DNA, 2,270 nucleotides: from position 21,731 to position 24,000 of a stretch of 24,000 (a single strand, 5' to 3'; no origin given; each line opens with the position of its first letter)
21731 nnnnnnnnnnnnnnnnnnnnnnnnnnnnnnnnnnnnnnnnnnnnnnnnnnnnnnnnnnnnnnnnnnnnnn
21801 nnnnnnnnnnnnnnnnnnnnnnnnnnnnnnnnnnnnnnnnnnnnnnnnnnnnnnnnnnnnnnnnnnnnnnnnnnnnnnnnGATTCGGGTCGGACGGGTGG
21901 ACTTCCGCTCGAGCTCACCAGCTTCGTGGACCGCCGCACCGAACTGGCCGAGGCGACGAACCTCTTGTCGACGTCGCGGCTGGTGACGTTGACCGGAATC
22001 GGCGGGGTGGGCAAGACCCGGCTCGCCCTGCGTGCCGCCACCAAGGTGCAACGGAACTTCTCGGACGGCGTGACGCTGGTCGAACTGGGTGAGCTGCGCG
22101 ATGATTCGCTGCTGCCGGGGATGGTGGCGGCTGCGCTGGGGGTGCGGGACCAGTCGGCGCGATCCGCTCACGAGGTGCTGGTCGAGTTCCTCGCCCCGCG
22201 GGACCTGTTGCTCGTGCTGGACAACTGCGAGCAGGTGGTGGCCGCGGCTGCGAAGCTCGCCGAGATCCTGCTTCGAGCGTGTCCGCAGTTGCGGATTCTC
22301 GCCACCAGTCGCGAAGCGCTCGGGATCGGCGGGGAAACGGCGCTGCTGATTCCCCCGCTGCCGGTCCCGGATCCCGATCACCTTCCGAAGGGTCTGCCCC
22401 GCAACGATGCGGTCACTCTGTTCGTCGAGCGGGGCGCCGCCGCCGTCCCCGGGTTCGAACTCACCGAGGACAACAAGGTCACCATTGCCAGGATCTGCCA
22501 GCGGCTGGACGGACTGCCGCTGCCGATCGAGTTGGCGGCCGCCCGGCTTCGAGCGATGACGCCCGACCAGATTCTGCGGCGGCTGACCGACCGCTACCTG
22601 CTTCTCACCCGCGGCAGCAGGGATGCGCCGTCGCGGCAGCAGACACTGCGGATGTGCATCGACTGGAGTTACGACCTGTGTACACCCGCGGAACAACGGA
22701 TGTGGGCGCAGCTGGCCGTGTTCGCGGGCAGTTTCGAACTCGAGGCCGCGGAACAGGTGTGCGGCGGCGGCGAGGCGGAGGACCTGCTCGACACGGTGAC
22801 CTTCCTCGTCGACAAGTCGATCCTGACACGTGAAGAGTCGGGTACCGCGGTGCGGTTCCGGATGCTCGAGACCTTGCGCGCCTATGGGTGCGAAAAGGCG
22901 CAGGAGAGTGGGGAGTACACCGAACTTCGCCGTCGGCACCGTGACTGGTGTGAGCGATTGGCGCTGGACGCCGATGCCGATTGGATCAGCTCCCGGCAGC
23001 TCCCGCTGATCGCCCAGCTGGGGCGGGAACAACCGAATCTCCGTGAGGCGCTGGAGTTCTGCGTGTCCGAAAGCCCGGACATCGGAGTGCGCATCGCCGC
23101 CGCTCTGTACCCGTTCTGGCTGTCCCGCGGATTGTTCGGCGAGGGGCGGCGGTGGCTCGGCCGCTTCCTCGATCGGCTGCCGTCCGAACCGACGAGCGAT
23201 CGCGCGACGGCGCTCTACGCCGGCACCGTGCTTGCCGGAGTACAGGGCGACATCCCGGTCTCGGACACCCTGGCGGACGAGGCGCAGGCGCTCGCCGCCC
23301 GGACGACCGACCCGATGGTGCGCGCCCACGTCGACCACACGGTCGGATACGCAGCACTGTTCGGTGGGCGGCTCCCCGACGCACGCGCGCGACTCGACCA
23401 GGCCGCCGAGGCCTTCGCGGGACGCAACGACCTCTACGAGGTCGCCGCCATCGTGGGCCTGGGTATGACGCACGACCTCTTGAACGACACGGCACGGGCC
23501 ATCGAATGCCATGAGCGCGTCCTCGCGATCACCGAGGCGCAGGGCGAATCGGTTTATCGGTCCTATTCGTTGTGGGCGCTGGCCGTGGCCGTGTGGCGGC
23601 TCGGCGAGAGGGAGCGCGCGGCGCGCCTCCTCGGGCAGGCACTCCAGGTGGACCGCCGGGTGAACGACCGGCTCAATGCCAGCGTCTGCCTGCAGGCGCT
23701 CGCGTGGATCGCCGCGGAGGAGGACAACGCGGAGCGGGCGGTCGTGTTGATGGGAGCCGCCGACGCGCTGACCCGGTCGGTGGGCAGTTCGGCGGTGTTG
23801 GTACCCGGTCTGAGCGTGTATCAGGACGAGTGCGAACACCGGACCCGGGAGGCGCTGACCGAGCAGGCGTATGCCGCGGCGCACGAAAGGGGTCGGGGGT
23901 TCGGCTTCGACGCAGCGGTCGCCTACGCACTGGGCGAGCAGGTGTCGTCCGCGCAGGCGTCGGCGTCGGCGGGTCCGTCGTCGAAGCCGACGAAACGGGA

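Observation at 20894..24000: Largest gene in the window is missing from the ORF track: a PknK-type kinase fused to a STAND NTPase and TPR array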

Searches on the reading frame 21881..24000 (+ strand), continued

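Call 60: list_cluster_members(proteins=[P0252, P0255, P0259, P0271, P0277, P0285, P0362, P0249, P0251, P0297])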
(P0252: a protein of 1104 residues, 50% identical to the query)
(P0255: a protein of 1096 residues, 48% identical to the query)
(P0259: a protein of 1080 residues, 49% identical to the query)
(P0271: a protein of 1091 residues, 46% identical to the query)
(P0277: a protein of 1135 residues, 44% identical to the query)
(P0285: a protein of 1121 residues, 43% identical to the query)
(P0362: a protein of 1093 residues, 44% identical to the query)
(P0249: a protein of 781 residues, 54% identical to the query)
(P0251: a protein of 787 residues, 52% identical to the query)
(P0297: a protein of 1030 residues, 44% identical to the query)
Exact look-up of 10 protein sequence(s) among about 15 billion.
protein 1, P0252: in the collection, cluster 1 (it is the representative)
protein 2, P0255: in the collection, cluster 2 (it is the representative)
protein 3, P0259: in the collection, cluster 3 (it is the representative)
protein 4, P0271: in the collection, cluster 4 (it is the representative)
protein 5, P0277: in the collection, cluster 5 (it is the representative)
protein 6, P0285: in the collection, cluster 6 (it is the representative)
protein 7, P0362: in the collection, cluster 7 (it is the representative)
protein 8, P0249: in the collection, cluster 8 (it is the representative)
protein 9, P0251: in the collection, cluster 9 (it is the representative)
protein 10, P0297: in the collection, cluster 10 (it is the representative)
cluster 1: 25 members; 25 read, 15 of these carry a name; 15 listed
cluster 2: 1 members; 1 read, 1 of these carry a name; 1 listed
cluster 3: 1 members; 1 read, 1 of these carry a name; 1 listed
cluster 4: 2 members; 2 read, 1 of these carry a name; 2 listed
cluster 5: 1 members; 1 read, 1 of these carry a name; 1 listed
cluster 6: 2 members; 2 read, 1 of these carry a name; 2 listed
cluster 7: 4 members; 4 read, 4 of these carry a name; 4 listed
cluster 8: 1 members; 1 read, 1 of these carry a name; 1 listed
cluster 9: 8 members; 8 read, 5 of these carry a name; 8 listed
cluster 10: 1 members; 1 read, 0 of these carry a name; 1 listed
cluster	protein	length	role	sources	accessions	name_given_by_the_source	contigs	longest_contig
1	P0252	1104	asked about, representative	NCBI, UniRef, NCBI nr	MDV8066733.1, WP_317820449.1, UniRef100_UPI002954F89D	protein kinase [Rhodococcus sp. IEGM 1366] | protein kinase domain-containing protein n=1 Tax=Rhodococcus sp. IEGM 1366 TaxID=3082223 ...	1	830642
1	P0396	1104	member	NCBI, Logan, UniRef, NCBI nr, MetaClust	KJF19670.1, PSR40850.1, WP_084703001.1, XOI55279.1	tetratricopeptide repeat protein [Rhodococcus sp. AD45-ID] | protein kinase domain-containing protein n=1 Tax=Rhodococcus TaxID=1827 ... | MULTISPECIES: protein kinase [unclassified Rhodococcus (in: high G+C Gram-positive ...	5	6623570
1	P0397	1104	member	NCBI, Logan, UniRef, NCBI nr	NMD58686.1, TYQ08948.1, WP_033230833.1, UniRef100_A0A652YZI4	UNVERIFIED_ORG: non-specific serine/threonine protein kinase [Nocardia globerula] | Non-specific serine/threonine protein kinase n=1 Tax=Nocardia globerula TaxID=1818 ... | protein kinase [Rhodococcus globerulus]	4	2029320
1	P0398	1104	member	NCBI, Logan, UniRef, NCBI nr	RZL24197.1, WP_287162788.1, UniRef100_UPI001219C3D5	MAG: tetratricopeptide repeat protein [Rhodococcus sp. (in: high G+C Gram-positive ... | protein kinase domain-containing protein n=1 Tax=Rhodococcus sp. TaxID=1831 ... | protein kinase [Rhodococcus sp. (in: high G+C Gram-positive bacteria)]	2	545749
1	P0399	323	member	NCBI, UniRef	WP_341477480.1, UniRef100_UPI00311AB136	LuxR C-terminal-related transcriptional regulator [Rhodococcus globerulus] | LuxR C-terminal-related transcriptional regulator n=1 Tax=Rhodococcus globerulus ...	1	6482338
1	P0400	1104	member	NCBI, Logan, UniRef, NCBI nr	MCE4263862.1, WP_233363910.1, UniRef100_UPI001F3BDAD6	protein kinase domain-containing protein [Rhodococcus globerulus] | protein kinase domain-containing protein n=1 Tax=Rhodococcus globerulus TaxID=33008 ... | protein kinase [Rhodococcus globerulus]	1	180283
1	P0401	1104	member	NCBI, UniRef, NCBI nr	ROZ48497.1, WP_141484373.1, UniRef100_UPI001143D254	protein kinase [Rhodococcus sp. WS3] | protein kinase domain-containing protein n=1 Tax=Rhodococcus sp. WS3 TaxID=2486271 ...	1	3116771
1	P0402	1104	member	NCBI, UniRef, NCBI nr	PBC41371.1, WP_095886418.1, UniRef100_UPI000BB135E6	protein kinase [Rhodococcus sp. ACPA4] | protein kinase domain-containing protein n=1 Tax=Rhodococcus sp. ACPA4 TaxID=2028571 ...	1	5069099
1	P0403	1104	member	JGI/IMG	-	predicted ATPase/DNA-binding CsgD family transcriptional regulator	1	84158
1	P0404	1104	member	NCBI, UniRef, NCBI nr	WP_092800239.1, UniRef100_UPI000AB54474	protein kinase domain-containing protein [Rhodococcus globerulus] | protein kinase domain-containing protein n=1 Tax=Rhodococcus globerulus TaxID=33008 ... | protein kinase [Rhodococcus globerulus]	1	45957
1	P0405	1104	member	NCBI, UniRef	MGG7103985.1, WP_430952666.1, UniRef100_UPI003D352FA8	protein kinase domain-containing protein [Rhodococcus sp. 24CO] | protein kinase domain-containing protein n=1 Tax=Rhodococcus sp. 24CO TaxID=3117460 ...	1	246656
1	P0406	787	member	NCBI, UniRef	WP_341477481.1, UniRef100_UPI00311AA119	protein kinase domain-containing protein [Rhodococcus globerulus] | protein kinase domain-containing protein n=1 Tax=Rhodococcus globerulus TaxID=33008 ...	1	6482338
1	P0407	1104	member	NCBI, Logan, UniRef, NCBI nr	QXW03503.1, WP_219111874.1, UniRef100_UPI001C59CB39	protein kinase domain-containing protein [Rhodococcus globerulus] | protein kinase domain-containing protein n=1 Tax=Rhodococcus globerulus TaxID=33008 ... | protein kinase [Rhodococcus globerulus]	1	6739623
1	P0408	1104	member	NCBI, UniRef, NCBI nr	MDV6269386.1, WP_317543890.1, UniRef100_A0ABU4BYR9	protein kinase domain-containing protein [Rhodococcus globerulus] | Protein kinase n=1 Tax=Rhodococcus globerulus TaxID=33008 RepID=A0ABU4BYR9_RHOGO | protein kinase [Rhodococcus globerulus]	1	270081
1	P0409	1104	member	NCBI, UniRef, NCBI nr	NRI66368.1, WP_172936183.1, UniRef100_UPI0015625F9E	tetratricopeptide repeat protein [Rhodococcus sp. MS16] | protein kinase domain-containing protein n=1 Tax=Rhodococcus sp. MS16 TaxID=2579941 ... | protein kinase [Rhodococcus sp. MS16]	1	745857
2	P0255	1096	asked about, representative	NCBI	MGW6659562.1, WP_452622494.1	protein kinase domain-containing protein [Rhodococcus sp. NPDC055024]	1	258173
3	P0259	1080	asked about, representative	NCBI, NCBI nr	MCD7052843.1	LuxR C-terminal-related transcriptional regulator [Rhodococcus sp. BH2-1]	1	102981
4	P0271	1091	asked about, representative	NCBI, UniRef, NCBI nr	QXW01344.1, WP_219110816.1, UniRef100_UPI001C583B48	protein kinase domain-containing protein [Rhodococcus globerulus] | protein kinase domain-containing protein n=1 Tax=Rhodococcus globerulus TaxID=33008 ... | protein kinase [Rhodococcus globerulus]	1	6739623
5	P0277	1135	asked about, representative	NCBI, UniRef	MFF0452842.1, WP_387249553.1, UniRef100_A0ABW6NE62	protein kinase [Nocardia africana] | Protein kinase n=1 Tax=Nocardia africana TaxID=134964 RepID=A0ABW6NE62_9NOCA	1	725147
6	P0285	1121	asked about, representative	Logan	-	-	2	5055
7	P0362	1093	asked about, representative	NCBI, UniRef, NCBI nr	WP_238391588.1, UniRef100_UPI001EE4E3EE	protein kinase [Mycolicibacterium sp. CBMA 311] | protein kinase domain-containing protein n=1 Tax=Mycolicibacterium sp. CBMA 311 ...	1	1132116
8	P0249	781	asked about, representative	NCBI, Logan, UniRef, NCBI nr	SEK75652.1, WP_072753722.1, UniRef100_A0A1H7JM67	ATP-binding protein [Rhodococcus maanshanensis] | Non-specific serine/threonine protein kinase n=1 Tax=Rhodococcus maanshanensis ... | LuxR C-terminal-related transcriptional regulator [Rhodococcus maanshanensis]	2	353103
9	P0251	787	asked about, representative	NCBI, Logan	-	-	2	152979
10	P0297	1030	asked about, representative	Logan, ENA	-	-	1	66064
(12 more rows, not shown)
